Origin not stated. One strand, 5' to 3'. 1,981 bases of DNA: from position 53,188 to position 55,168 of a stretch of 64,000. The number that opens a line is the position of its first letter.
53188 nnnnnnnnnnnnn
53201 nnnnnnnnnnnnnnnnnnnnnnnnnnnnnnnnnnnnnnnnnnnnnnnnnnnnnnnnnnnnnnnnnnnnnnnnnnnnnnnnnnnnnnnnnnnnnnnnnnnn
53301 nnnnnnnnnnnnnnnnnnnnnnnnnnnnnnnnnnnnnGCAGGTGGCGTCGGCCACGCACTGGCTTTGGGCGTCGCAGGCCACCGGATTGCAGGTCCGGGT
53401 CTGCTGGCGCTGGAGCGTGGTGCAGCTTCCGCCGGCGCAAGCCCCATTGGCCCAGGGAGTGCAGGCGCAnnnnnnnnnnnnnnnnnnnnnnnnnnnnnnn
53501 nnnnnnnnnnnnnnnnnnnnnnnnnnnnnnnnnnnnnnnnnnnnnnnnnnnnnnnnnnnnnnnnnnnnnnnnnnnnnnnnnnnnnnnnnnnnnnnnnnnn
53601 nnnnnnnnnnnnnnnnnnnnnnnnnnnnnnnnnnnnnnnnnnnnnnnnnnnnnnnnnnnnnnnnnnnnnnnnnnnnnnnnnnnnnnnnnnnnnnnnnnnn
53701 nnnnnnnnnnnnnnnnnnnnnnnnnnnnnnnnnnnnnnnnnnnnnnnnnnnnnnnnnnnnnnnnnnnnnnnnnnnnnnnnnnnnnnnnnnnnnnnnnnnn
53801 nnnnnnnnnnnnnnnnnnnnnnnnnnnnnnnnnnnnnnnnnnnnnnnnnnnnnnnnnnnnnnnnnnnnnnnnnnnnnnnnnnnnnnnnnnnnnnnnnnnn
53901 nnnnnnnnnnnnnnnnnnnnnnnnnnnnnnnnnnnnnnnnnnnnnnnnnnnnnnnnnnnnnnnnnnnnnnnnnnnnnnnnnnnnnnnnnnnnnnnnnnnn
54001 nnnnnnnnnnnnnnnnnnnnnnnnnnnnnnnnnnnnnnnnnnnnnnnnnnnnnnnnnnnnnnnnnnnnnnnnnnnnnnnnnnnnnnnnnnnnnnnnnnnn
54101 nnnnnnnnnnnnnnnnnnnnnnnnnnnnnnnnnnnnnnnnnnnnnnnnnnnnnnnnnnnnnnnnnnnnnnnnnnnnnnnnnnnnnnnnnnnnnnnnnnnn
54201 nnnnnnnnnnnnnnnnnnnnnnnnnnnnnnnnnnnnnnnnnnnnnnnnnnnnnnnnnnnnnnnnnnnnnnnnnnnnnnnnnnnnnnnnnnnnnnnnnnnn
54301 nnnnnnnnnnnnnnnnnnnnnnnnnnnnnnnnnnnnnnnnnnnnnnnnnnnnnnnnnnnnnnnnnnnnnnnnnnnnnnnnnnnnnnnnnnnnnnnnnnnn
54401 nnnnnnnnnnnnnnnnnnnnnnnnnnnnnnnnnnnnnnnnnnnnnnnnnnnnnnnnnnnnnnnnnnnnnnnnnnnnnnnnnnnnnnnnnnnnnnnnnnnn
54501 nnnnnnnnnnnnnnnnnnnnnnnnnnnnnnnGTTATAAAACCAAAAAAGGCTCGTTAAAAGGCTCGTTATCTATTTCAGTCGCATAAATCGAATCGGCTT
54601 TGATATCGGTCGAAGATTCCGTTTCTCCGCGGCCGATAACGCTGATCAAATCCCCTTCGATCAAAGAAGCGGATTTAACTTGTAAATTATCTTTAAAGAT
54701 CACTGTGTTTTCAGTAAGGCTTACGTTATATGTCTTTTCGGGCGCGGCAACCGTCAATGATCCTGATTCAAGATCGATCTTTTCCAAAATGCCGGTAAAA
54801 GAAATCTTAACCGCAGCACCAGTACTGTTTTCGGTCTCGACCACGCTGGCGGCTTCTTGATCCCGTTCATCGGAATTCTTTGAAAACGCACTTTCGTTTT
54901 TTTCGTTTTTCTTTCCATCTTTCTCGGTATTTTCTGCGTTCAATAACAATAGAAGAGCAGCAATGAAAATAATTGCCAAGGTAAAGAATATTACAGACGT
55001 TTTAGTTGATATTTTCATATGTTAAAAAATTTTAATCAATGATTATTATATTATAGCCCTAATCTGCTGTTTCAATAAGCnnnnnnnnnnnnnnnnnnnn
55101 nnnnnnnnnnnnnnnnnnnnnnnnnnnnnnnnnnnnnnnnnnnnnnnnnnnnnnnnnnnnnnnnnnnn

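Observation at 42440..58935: Tandem array of giant TSP1-like/PKD surface-protein paralogs sharing a conserved C-terminal PKD domain ending in IPDWEE, paired with paralogous small TM proteins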

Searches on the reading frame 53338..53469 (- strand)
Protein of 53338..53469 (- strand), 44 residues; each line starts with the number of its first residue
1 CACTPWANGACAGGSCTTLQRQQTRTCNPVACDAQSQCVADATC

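Call 30: search_solved_structures(query=A2, max_evalue=10, show_alignments=3)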
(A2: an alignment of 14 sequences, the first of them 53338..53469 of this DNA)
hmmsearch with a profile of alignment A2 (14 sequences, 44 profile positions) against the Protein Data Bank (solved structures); distinct sequences matched with E-value up to 10: 2.
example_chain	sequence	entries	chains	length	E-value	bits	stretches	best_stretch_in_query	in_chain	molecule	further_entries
2k72_A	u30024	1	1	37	1.5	12.2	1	2-33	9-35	Matrix metalloproteinase-23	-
3rsi_A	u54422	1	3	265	1.8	12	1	7-26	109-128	Putative enoyl-CoA hydratase/isomerase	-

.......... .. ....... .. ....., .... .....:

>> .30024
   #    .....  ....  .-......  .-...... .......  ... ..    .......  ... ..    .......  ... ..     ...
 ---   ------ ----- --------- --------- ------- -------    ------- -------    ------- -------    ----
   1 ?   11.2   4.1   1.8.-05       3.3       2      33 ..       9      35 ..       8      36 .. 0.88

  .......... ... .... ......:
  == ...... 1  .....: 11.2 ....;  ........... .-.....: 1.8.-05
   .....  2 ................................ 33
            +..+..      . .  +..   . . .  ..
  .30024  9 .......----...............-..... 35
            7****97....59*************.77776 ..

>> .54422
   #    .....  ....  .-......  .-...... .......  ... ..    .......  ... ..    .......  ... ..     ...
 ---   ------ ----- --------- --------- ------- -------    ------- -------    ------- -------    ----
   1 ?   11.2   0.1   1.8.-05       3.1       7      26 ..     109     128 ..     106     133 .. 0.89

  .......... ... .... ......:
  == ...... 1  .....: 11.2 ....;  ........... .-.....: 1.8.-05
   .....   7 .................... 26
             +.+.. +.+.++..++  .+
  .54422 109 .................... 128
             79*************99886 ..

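Call 37: predict_structure(alignment_id=A2)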
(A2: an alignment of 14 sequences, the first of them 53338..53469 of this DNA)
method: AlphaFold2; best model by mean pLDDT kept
length: 44 residues; sequences in the alignment: 14
mean_pLDDT: 91.4   pTM: 0.61
mean pLDDT of the five models: 91.4, 89.6, 88.5, 46.3, 45.3
residues with pLDDT >= 90: 32; 70-90: 12; 50-70: 0; < 50: 0
segments of 3 or more residues with pLDDT < 50: none
pLDDT, mean of each block of 10 residues (from residue 1): 92 94 90 90 90
secondary structure, 60 per line:
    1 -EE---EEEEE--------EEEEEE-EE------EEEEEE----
elements in order: E7-11 E20-25 E35-40

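Call 39: search_protein_representatives(alignment_id=A2)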
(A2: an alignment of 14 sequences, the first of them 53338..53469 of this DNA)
Query: 14 sequences, 44 profile positions. Proteins with E-value up to 0.001 (for the whole library): 551; up to 1e-10: 127; up to 1e-30: 15. The best 150 are listed.
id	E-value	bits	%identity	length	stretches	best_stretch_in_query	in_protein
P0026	1.2e-93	323.0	-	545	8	1-41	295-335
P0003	2.1e-61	219.8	-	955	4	1-44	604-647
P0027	7.7e-59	211.7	-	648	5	1-44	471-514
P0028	3.0e-54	197.0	-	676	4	1-44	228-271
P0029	5.1e-47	173.8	-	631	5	1-44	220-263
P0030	1.7e-43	162.5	-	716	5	1-42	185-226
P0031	4.6e-40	151.6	-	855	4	1-44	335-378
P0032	1.9e-39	149.6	-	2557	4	1-44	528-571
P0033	2.9e-37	142.6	-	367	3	1-44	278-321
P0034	1.5e-36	140.3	-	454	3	1-44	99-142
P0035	1.2e-35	137.4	-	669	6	1-44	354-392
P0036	2.6e-34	133.2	-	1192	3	1-44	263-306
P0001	1.9e-32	127.2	-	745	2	1-44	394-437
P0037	2.5e-31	123.6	-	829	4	1-41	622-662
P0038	3.4e-31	123.2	-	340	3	1-42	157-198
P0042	2.1e-26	107.9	-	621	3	1-44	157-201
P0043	5.9e-26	106.4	-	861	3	1-44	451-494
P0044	8.7e-26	105.9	-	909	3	1-44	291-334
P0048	1.7e-24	101.7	-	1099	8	1-44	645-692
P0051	4.3e-23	97.3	-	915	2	1-44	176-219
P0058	8.5e-21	89.9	-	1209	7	4-44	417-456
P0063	1.9e-19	85.6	-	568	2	1-44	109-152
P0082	9.5e-16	73.7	-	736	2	1-44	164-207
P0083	1.8e-15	72.9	-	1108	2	1-44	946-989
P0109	4.9e-12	61.9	-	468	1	1-44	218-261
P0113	6.1e-12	61.6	-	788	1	1-44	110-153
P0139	6.5e-11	58.3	-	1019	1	1-44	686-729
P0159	3.5e-10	55.9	-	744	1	1-44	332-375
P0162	4.6e-10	55.5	-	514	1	1-44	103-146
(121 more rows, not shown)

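Call 42: search_protein_families(library=ncbifam, proteins=[P0042, P0043, P0044, P0063, P0082, P0113, P0159, P0162, P0139, P0109], max_evalue=0.01)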
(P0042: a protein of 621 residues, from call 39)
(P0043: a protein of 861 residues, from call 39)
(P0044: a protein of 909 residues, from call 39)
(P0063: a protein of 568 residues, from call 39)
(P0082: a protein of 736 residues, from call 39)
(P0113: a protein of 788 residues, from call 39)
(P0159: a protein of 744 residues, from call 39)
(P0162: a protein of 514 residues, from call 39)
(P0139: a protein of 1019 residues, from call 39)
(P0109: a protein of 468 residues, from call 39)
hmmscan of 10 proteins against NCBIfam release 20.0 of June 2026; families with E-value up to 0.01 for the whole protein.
P0042 (621 aa): 0 families

P0043 (861 aa): 0 families

P0044 (909 aa): 3 families
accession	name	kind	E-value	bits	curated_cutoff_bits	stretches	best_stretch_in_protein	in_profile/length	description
NF038136.1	rSAM_Rv_intein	exception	1.3e-06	27.6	700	1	78-167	76-168/574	intein-containing Rv2578c family radical SAM protein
TIGR01445.1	intein_Nterm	domain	0.00012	23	24.5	1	78-150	1-83/83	intein N-terminal splicing region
NF038162.1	RtcB_rel_intein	exception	0.0028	15.7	1150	1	70-170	86-191/961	intein-containing RtcB family protein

P0063 (568 aa): 0 families

P0082 (736 aa): 0 families

P0113 (788 aa): 0 families

P0159 (744 aa): 0 families

P0162 (514 aa): 0 families

P0139 (1019 aa): 1 family
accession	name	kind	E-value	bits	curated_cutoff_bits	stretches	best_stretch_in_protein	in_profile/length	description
NF041572.1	rhamnosid_Flavobac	equivalog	3.1e-07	28.9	1800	1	834-916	44-131/946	alpha-L-rhamnosidase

P0109 (468 aa): 2 families
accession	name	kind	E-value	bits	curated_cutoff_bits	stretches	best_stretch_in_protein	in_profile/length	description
NF041573.1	rhamnosid_Stmyc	equivalog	8e-13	47.1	1720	1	288-367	26-110/1028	alpha-L-rhamnosidase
NF041572.1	rhamnosid_Flavobac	equivalog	1.9e-07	29.5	1800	1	285-365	44-131/946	alpha-L-rhamnosidase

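Call 43: search_protein_families(library=pfam, proteins=[P0042, P0043, P0044, P0063, P0082, P0113, P0159, P0162, P0139, P0109], max_evalue=0.01)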
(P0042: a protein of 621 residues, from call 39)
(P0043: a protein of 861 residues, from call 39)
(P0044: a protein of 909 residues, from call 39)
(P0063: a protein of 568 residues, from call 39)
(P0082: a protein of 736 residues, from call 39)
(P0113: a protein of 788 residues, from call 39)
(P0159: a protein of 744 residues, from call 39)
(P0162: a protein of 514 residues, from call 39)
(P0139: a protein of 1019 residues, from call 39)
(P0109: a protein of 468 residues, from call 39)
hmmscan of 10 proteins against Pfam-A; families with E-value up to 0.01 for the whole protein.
P0042 (621 aa): 0 families

P0043 (861 aa): 1 family
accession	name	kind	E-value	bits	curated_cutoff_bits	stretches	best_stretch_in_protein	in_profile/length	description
PF23981.1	DUF7305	-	5.3e-05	23.6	27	1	711-795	47-130/185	Domain of unknown function (DUF7305)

P0044 (909 aa): 6 families
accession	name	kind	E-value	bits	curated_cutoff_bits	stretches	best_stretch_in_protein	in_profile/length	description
PF01079.26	Hint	-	1.2e-10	41.7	29.7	1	77-151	12-89/213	Hint module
PF05203.21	Hom_end_hint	-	3.3e-08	34.3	32.1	1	78-123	1-46/228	Hom_end-associated Hint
PF14623.11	Vint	-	1.3e-06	28.7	27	1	78-156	2-72/166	Hint-domain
PF07591.16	PT-HINT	-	4.2e-06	27.5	27.7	1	93-226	9-132/137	Pretoxin HINT domain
PF08517.17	AXH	-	0.00095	20.1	33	1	79-179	1-110/116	Ataxin-1 and HBP1 module (AXH)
PF14890.11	Intein_splicing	-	0.0022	18.3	35.8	1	86-164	2-90/155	Intein splicing domain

P0063 (568 aa): 2 families
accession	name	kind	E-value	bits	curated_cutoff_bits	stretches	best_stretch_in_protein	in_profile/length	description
PF02368.24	Big_2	-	0.0013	19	22.8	1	219-295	5-73/79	Bacterial Ig-like domain (group 2)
PF17957.7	Big_7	-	0.0091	17.1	24.1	1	215-287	1-69/70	Bacterial Ig domain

P0082 (736 aa): 0 families

P0113 (788 aa): 2 families
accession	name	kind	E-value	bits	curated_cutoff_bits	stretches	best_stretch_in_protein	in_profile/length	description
PF08481.16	GBS_Bsp-like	-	1.1e-06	28.9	31.6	1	285-343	9-66/92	GBS Bsp-like repeat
PF02368.24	Big_2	-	0.004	17.5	22.8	1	457-527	5-68/79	Bacterial Ig-like domain (group 2)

P0159 (744 aa): 1 family
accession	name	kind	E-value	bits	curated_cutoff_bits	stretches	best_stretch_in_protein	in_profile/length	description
PF02368.24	Big_2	-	0.0047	17.3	22.8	1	385-453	5-66/79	Bacterial Ig-like domain (group 2)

P0162 (514 aa): 0 families

P0139 (1019 aa): 3 families
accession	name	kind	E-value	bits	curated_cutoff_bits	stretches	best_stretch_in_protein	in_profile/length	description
PF25788.1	Ig_Rha78A_N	-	7.9e-14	52.2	27.4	1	836-912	21-96/105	Rha78A-like, N-terminal immunoglobulin domain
PF18911.6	PKD_4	-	1.3e-08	35.2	27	1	951-1004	31-81/85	PKD domain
PF00801.26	PKD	-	6.4e-05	23.3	23.5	1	951-999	26-74/80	PKD domain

P0109 (468 aa): 4 families
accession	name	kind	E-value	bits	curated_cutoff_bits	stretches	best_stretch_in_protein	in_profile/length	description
PF25788.1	Ig_Rha78A_N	-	4.7e-19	69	27.4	1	286-366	20-101/105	Rha78A-like, N-terminal immunoglobulin domain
PF18911.6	PKD_4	-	5.8e-07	29.9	27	1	372-450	4-79/85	PKD domain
PF00801.26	PKD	-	4.6e-06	27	23.5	1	384-443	12-69/80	PKD domain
PF00041.27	fn3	-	7.4e-05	23.3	25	0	281-360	11-79/84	Fibronectin type III domain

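Call 45: list_cluster_members(proteins=[P0042, P0043, P0044, P0063, P0082, P0113, P0159, P0162, P0139, P0109])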
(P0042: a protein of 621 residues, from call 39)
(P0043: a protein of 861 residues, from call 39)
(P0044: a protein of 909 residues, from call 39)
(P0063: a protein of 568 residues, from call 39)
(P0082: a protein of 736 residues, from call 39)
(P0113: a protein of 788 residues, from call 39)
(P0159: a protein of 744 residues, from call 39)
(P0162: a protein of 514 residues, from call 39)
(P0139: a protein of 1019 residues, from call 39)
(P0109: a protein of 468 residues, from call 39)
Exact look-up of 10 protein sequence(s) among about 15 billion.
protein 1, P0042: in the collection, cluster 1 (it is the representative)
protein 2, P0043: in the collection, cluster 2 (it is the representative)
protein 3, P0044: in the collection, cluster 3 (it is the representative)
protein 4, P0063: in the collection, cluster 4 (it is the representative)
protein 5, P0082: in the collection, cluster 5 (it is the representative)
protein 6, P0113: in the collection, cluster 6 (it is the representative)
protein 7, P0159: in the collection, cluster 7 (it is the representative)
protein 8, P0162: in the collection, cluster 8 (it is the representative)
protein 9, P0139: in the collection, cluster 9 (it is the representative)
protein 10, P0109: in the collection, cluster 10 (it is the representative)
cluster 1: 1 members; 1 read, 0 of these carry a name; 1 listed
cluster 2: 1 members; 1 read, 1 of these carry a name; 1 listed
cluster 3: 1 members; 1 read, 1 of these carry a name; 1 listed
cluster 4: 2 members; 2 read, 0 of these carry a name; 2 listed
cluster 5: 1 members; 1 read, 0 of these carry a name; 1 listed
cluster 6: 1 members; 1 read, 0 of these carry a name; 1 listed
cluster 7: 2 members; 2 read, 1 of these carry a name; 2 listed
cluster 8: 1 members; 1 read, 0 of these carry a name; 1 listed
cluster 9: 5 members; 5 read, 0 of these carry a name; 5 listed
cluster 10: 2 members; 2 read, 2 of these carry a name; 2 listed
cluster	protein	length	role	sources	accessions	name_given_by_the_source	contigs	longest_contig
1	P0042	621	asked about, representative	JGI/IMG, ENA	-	-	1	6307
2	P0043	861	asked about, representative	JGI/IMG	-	hypothetical protein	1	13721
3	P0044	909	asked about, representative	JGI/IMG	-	hypothetical protein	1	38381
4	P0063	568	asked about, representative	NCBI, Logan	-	-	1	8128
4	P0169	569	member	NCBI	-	-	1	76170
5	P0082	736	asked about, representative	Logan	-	-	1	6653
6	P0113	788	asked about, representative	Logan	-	-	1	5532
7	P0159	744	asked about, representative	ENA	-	-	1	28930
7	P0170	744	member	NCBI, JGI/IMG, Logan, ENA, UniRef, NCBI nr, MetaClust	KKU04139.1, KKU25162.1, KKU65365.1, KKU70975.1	MAG: hypothetical protein UX88_C0001G0025 [Candidatus Woesebacteria bacterium ... | TNFR-Cys domain-containing protein n=5 Tax=Candidatus Woeseibacteriota TaxID=1752722 ... | MAG: hypothetical protein UX03_C0003G0026 [Candidatus Woesebacteria bacterium ...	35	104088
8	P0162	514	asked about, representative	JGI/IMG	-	-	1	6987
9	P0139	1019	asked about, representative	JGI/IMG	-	-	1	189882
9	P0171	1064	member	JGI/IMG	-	-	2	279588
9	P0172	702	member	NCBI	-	-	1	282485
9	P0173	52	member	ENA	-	-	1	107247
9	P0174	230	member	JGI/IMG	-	-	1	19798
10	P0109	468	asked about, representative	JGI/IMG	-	plastocyanin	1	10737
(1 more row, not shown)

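Call 83: fold_search(model_id=the predicted structure, library=pdb)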
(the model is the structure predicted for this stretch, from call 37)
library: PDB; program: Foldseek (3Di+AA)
matches with E <= 10: 8; with E <= 0.001: 0
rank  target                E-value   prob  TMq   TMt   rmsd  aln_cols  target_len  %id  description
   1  7r84_D                1.8e+00  0.12  0.39  0.37   5.7        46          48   24  Structure of mouse BAI1 (ADGRB1) TSR3 domain in P21 space group (released 2021-11-10)
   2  7r85_A                2.4e+00  0.10  0.38  0.38   4.6        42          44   24  Structure of mouse Bai1 (ADGRB1) TSR3 domain (released 2021-11-10)
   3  7r84_B                3.3e+00  0.06  0.32  0.32   5.7        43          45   26  Structure of mouse BAI1 (ADGRB1) TSR3 domain in P21 space group (released 2021-11-10)
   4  6koi_A                6.3e+00  0.02  0.24  0.12   3.1        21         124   24  Crystal structure of SNX11-PXe domain in dimer form. (released 2020-07-08)
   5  6koi_C                6.8e+00  0.02  0.24  0.13   3.2        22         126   23  Crystal structure of SNX11-PXe domain in dimer form. (released 2020-07-08)
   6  6s0b_A                7.2e+00  0.06  0.43  0.13   5.2        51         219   22  Crystal Structure of Properdin in complex with the CTC domain of C3/C3b (released 2019-09-04)
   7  6ri5_w                9.4e+00  0.03  0.37  0.06   7.6        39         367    8  Cryo-EM structures of Lsg1-TAP pre-60S ribosomal particles (released 2019-06-26)
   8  6koi_I                9.4e+00  0.02  0.26  0.13   3.1        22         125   23  Crystal structure of SNX11-PXe domain in dimer form. (released 2020-07-08)

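Call 96: list_cluster_members(proteins=[P0026, P0027, P0029, P0031, P0032, P0036, P0048, P0058, P0083, P0051])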
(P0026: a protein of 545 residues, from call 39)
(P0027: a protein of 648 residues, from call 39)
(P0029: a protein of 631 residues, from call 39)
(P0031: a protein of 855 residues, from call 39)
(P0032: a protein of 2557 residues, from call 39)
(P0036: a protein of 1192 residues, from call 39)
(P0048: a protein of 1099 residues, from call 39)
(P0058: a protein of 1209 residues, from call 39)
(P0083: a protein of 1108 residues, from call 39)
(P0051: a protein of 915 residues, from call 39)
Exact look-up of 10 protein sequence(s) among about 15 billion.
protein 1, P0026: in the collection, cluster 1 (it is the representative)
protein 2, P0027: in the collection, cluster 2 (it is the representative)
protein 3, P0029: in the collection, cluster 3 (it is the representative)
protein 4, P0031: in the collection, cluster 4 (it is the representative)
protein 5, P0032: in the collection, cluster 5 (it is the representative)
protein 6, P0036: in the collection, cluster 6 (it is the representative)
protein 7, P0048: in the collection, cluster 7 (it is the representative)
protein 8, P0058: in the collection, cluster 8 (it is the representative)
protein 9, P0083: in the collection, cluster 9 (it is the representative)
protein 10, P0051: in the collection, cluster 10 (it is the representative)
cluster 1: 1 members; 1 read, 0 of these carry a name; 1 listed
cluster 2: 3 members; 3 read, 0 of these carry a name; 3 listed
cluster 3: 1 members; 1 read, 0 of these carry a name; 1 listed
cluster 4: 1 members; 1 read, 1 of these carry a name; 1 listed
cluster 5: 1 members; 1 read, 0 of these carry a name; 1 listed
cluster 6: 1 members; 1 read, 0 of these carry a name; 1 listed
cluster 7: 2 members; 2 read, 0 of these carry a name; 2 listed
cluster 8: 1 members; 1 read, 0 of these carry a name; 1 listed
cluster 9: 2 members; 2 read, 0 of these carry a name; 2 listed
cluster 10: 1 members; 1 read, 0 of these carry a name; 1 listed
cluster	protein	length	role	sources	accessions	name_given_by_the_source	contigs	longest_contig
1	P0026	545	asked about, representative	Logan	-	-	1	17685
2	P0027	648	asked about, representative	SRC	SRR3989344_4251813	-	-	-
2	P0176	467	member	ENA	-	-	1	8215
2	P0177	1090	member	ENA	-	-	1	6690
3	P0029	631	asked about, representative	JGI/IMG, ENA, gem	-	-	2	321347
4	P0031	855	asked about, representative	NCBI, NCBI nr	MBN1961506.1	MAG: VWD domain-containing protein [Deltaproteobacteria bacterium] | VWD domain-containing protein [Deltaproteobacteria bacterium]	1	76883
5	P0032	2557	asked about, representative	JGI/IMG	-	-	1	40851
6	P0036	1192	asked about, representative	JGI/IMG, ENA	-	-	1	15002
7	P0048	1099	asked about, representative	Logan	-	-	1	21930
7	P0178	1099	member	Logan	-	-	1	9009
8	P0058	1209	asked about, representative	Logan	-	-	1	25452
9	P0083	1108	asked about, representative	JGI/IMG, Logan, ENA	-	-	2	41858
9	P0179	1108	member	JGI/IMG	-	-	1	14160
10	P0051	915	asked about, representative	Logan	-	-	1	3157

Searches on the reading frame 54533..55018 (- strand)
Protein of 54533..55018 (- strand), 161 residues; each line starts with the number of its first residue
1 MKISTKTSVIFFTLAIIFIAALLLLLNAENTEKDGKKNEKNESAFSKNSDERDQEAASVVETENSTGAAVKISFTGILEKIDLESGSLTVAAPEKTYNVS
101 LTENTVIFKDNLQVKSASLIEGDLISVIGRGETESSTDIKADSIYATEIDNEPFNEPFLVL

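Call 4: search_protein_families(library=pfam, proteins=[window:54533-55018:-], max_evalue=0.01)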
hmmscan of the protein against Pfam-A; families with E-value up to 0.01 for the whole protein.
window:54533-55018:- (161 aa): 0 families

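Call 12: search_protein_families(library=ncbifam, proteins=[window:54533-55018:-], max_evalue=0.1)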
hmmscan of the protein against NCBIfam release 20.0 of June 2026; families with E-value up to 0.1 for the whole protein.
window:54533-55018:- (161 aa): 4 families
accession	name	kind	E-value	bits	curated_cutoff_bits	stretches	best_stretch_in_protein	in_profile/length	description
NF042931.1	SAG1386_EF1546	equivalog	0.023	14.8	80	1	9-66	35-92/158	SAG1386/EF1546 family surface-associated protein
NF047552.1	LIC_20245_11074_fam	subfamily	0.023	14.6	190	1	10-64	5-58/221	LIC_20245/LIC_11074 family protein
NF052435.1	BamI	equivalog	0.053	13.3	180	0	6-66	3-63/226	biofilm-associated metzincin protease inhibitor BamI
NF045624.1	filament_FraC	equivalog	0.066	13.2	100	1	8-78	93-164/170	filament integrity protein FraC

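Call 53: predict_structure(alignment_id=A3)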
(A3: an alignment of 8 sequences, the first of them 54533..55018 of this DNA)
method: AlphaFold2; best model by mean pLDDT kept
length: 161 residues; sequences in the alignment: 8
mean_pLDDT: 72.5   pTM: 0.52
mean pLDDT of the five models: 72.5, 71.9, 71.8, 70.9, 70.7
residues with pLDDT >= 90: 79; 70-90: 6; 50-70: 28; < 50: 48
segments of 3 or more residues with pLDDT < 50: 1-4, 29-65, 155-161
pLDDT, mean of each block of 10 residues (from residue 1): 50 64 58 36 34 44 57 97 96 97 96 96 97 96 95 49 40
secondary structure, 60 per line:
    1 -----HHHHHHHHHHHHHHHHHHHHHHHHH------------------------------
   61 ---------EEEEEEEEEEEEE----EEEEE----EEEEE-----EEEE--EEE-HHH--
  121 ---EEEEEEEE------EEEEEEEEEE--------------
elements in order: H6-30 E70-82 E87-91 E96-100 E106-109 E112-114 E124-131 E138-147

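Call 101: find_related_loci(query=A5, collection=metagenome_contigs, flank=6000)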
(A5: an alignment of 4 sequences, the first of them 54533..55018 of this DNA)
Query A5 (161 aa) in metagenome_contigs; peptide patterns used: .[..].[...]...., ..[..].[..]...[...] (x = any residue, [..] = any of these).
599 stretches matched a pattern, but none encodes a relative of the query by tblastn (E <= 1e-3).

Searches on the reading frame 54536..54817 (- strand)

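Call 55: search_protein_families(library=pfam, proteins=[window:54536-54817:-], max_evalue=10)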
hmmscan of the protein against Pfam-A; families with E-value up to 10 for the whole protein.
seq(94 aa): 1 family
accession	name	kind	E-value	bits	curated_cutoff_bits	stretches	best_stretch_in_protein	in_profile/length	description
PF00436.31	SSB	-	0.1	13.1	26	1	37-84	51-98/104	Single-strand binding protein family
